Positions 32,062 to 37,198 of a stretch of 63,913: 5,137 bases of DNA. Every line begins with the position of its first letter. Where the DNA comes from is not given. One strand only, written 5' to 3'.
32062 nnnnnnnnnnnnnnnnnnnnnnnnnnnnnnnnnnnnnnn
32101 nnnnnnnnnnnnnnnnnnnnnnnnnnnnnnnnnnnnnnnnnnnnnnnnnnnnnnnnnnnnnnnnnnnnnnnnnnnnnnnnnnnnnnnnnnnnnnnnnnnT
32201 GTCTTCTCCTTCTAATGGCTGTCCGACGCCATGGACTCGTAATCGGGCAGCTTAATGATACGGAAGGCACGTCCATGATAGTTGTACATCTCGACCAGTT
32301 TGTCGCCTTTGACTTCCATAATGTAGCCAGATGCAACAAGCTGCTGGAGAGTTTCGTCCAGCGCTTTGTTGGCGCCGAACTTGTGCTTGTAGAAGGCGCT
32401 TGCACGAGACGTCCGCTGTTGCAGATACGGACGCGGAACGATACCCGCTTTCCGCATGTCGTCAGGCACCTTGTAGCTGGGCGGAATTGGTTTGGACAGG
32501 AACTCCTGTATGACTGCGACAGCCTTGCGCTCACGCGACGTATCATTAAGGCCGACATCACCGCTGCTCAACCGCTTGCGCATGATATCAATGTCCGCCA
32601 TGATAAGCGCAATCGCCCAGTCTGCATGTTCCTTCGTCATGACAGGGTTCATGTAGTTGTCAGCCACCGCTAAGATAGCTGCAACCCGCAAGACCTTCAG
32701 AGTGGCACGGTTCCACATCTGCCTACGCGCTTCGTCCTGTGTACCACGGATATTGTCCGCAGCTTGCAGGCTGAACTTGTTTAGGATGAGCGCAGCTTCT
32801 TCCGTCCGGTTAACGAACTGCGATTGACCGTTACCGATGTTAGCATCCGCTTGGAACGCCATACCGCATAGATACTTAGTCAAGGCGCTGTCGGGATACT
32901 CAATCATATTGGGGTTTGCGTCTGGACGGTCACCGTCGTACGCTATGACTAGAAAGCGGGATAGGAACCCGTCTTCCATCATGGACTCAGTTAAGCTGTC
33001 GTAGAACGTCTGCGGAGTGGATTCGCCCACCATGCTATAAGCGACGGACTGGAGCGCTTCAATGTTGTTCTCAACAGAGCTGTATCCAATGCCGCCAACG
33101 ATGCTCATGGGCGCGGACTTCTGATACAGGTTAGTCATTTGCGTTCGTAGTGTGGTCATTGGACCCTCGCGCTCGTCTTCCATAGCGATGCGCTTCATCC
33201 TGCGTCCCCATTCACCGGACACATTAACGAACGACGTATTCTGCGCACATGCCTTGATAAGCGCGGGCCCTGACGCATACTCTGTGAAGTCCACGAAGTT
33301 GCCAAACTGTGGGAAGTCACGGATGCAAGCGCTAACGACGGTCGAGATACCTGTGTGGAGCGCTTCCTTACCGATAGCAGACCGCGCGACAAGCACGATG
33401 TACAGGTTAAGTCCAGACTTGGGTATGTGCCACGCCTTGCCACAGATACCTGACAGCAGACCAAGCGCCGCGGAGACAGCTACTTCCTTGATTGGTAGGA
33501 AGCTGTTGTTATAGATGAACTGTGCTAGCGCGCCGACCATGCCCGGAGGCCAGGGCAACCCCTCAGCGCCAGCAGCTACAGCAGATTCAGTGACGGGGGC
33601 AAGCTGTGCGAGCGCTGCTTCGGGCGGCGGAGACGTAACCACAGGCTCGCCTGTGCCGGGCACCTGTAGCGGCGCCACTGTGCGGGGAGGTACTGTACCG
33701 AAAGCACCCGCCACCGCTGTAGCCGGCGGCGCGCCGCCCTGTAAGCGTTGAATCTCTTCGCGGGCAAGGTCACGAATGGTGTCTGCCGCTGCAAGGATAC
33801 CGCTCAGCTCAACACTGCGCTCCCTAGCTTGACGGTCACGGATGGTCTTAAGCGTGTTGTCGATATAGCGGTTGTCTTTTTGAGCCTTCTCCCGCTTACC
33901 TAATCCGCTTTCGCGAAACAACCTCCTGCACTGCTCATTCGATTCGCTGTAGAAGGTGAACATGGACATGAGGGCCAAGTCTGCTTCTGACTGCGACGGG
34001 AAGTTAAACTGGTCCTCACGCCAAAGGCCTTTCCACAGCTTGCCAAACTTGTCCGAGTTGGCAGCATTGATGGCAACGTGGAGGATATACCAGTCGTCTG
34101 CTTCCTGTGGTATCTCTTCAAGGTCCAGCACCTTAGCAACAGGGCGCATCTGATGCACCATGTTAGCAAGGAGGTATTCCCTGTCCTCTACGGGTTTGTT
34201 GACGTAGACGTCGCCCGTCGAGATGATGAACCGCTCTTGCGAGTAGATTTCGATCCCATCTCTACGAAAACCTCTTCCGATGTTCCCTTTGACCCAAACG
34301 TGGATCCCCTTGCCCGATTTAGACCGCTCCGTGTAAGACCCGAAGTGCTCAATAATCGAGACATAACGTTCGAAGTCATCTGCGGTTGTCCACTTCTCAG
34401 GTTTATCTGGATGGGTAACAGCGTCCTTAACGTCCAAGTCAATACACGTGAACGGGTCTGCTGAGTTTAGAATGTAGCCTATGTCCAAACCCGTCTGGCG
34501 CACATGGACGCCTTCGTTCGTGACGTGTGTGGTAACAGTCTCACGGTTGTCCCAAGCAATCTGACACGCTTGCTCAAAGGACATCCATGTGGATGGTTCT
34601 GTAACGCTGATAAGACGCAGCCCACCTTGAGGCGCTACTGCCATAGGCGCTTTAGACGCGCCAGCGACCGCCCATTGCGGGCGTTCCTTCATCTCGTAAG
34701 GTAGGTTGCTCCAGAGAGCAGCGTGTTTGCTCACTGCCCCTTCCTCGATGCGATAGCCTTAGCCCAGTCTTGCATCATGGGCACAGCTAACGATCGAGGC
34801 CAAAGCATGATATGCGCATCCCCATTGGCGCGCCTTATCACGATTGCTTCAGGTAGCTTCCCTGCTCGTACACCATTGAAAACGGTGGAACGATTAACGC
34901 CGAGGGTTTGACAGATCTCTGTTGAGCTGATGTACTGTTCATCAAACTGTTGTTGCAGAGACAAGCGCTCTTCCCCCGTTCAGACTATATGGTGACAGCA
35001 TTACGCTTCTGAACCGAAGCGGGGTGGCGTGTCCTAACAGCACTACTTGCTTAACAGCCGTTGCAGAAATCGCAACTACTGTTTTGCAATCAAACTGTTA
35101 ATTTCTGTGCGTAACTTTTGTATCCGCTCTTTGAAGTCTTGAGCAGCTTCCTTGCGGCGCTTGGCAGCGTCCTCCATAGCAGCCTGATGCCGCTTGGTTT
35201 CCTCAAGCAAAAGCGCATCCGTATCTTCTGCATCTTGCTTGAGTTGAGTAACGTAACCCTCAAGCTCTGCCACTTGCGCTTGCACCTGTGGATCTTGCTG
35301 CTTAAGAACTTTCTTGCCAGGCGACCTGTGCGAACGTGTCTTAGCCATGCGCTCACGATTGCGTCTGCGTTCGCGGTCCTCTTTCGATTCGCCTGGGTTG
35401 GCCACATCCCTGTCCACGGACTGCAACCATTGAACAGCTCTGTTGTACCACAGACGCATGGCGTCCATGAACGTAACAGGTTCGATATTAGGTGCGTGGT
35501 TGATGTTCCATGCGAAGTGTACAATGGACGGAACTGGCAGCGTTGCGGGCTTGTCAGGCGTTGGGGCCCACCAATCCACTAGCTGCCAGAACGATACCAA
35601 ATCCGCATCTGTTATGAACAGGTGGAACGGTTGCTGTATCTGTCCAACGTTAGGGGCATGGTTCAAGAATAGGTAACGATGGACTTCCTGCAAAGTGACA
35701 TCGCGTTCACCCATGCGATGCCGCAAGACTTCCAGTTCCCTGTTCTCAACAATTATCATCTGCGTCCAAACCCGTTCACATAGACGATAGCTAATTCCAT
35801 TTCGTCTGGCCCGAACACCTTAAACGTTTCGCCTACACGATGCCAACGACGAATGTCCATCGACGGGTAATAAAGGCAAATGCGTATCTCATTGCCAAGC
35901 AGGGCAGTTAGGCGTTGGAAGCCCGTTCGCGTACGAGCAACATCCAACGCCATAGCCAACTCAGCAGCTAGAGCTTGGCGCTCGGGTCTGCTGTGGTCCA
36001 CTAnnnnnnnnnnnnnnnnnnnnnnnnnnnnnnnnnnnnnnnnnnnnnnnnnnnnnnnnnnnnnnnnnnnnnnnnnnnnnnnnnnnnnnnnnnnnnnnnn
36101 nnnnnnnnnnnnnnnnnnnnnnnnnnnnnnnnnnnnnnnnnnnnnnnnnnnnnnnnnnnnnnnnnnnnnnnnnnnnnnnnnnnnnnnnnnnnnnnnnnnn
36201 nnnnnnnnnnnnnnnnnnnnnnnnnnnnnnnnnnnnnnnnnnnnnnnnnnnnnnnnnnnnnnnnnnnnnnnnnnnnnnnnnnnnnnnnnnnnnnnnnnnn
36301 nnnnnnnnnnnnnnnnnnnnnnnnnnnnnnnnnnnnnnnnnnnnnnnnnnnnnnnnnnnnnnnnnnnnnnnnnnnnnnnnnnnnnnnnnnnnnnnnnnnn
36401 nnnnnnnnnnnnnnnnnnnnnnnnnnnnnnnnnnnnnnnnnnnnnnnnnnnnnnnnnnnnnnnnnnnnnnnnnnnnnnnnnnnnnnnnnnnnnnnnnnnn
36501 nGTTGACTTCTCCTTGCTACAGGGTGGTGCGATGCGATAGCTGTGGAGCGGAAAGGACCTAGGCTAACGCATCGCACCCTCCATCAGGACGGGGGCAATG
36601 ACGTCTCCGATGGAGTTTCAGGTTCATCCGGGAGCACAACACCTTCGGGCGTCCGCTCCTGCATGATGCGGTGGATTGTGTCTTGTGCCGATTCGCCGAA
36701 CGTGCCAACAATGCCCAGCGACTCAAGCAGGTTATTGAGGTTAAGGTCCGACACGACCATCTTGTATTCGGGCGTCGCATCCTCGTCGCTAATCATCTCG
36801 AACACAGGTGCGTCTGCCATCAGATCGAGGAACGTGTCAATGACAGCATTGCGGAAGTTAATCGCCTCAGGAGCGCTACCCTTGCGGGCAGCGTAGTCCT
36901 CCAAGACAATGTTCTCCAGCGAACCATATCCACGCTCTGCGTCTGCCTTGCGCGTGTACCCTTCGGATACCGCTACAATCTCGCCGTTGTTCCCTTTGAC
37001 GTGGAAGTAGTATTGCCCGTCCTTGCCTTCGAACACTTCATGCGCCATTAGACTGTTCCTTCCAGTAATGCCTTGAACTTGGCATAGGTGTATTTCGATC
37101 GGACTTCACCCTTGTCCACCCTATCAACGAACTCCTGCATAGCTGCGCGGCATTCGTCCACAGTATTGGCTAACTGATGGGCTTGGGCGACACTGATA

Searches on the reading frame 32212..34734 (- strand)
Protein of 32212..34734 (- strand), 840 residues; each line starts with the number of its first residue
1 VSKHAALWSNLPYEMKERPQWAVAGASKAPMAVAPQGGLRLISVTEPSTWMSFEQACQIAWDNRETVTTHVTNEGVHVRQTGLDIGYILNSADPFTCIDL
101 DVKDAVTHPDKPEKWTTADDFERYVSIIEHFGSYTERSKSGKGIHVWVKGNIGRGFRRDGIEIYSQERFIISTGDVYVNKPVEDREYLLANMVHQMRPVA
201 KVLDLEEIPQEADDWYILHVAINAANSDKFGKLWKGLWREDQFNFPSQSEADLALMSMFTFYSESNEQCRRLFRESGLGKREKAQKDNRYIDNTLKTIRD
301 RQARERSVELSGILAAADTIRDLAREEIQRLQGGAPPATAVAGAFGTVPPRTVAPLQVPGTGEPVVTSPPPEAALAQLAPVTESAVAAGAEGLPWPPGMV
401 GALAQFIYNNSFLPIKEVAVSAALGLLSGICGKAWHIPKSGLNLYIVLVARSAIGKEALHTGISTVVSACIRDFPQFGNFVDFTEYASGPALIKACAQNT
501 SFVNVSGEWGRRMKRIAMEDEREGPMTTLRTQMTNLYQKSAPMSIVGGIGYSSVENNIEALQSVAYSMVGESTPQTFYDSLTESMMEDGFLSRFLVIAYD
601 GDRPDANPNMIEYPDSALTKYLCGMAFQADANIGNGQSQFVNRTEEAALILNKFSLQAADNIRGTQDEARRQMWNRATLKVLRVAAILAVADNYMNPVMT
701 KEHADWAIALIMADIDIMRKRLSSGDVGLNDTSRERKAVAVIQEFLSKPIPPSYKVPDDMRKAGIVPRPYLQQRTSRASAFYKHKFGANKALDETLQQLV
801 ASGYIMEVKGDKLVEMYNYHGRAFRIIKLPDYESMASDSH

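Call 9: search_dna_similar(query=window:32212-34734:-, collection=phages, mode=protein, max_rows=25)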
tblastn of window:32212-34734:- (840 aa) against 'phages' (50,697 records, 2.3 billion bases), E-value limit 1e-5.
Records with a match: 381; places in all: 385; records where one place covers at least 80% of the query: 275.
Best place of each record, by identity: 60-80% 2; <60% 379.
By first word of the organism name: Pseudomonas 97; Escherichia 45; Vibrio 26; Stenotrophomonas 24; Xanthomonas 18; Rhizobium 15; Listeria 15; Lactobacillus 12; Sphingomonas 10; Acinetobacter 10; and 40 more.
By host as written in the record: Pseudomonas aeruginosa 33; - 26; Escherichia coli 18; Stenotrophomonas maltophilia 16; Pseudomonas aeruginosa PAO1 11; Escherichia coli K-12 8; Pseudomonas syringae 8; Escherichia coli K-12 MG1655 7; and 144 more.
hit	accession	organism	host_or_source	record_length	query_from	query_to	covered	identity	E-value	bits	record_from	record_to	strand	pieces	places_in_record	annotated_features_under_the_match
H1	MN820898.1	Sphingomonas phage vB_StuS_MMDA13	Sphingomonas turrisvirgatae MCT13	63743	8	839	99%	72.0%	0e+0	1203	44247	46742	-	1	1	putative primase/helicase | hypothetical protein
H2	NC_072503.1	Sphingomonas phage vB_StuS_MMDA13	Sphingomonas turrisvirgatae MCT13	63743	8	839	99%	72.0%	0e+0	1203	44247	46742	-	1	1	putative primase/helicase | hypothetical protein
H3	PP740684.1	Pseudomonas phage vB_Pae_SG_WM_Sew_P3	Pseudomonas aeruginosa PA14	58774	1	839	100%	56.8%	0e+0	949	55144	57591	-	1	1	DNA primase | hypothetical protein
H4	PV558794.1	Variovorax phage VPv62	Variovorax paradoxus DSM 645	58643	1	839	100%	56.8%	0e+0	948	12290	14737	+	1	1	record has no annotation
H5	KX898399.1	Pseudomonas phage JG012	Pseudomonas aeruginosa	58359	1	839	100%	56.8%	0e+0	947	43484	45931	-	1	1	putative primase/helicase | hypothetical protein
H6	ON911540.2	Xanthomonas phage vB_Xar_IVIA-DoCa3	Xanthomonas arboricola pv. juglandis ...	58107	1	839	100%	56.6%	0e+0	946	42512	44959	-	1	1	putative primase/helicase | hypothetical protein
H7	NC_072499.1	Xanthomonas phage vB_Xar_IVIA-DoCa3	Xanthomonas arboricola pv. juglandis ...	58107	1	839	100%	56.6%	0e+0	946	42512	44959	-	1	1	putative primase/helicase | hypothetical protein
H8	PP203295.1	Pseudomonas phage TIVP-H6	Pseudomonas aeruginosa PA14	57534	1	839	100%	56.5%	0e+0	949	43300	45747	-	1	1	DNA primase | hypothetical protein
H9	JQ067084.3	Pseudomonas phage PaMx25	Pseudomonas aeruginosa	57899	1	839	100%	56.5%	0e+0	948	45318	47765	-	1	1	putative primase/helicase | hypothetical protein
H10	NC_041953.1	Pseudomonas phage PaMx25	Pseudomonas aeruginosa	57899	1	839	100%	56.5%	0e+0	948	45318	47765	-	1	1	DNA primase | hypothetical protein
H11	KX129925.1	Pseudomonas phage NP1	-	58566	1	839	100%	56.5%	0e+0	946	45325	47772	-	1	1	putative primase/helicase | hypothetical protein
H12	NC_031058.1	Pseudomonas phage NP1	-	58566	1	839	100%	56.5%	0e+0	946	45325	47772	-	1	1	DNA primase | hypothetical protein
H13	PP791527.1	Pseudomonas phage BL5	Pseudomonas aeruginosa PA14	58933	1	839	100%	56.4%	0e+0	943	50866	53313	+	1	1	DNA primase | hypothetical protein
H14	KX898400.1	Pseudomonas phage JG054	Pseudomonas aeruginosa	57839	1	839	100%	56.3%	0e+0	950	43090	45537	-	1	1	putative primase/helicase | hypothetical protein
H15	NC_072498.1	Pseudomonas phage JG054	Pseudomonas aeruginosa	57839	1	839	100%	56.3%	0e+0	950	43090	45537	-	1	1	putative primase/helicase | hypothetical protein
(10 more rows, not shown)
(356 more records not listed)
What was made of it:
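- The primase is 72% identical to that of MMDA13 (call 9).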

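Call 13: search_protein_families(library=pfam, proteins=[window:32212-34734:-], max_evalue=0.01)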
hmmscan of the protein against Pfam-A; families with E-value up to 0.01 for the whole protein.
window:32212-34734:- (840 aa): 2 families
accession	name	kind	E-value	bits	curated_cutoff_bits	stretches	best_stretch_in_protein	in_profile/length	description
PF13148.11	DUF3987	-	5.9e-09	36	27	1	562-710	194-350/364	Protein of unknown function (DUF3987)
PF22763.1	NrS1-1_pol-like_HBD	-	4.9e-07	30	27.9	1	248-296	1-52/64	NrS-1 polymerase HBD domain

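Call 18: find_related_loci(query=window:32212-34734:-, collection=viral_contigs, flank=10000)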
Query window:32212-34734:- (840 aa) in viral_contigs; peptide patterns used: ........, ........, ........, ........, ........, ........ (x = any residue, [..] = any of these).
4 stretches matched a pattern; 4 encode a relative of the query (tblastn E <= 1e-3); 4 distinct loci.
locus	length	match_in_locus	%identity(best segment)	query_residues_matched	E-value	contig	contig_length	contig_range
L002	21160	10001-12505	83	4-838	0e+0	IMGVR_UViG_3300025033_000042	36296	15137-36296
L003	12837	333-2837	83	4-838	0e+0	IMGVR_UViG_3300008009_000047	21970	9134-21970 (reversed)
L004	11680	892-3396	83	4-838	0e+0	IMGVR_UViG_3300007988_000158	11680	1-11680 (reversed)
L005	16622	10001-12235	45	6-831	0e+0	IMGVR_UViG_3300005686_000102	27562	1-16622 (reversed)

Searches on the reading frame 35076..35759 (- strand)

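Call 13: search_protein_families(library=pfam, proteins=[window:35076-35759:-], max_evalue=0.01)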
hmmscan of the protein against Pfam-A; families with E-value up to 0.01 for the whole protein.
window:35076-35759:- (227 aa): 2 families
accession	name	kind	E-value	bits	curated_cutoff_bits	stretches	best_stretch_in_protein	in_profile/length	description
PF02601.20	Exonuc_VII_L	-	0.005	16.8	35.9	1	62-217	125-270/315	Exonuclease VII, large subunit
PF00261.25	Tropomyosin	-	0.007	16.3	38.6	0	130-222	66-157/242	Tropomyosin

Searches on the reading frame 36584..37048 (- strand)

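Call 13: search_protein_families(library=pfam, proteins=[window:36584-37048:-], max_evalue=0.01)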
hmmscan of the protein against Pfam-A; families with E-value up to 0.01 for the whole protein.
window:36584-37048:- (154 aa): 1 family
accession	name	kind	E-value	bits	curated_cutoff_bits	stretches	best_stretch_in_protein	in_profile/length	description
PF07411.17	DUF1508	-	5.2e-10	39.5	22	1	9-40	2-33/48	Domain of unknown function (DUF1508)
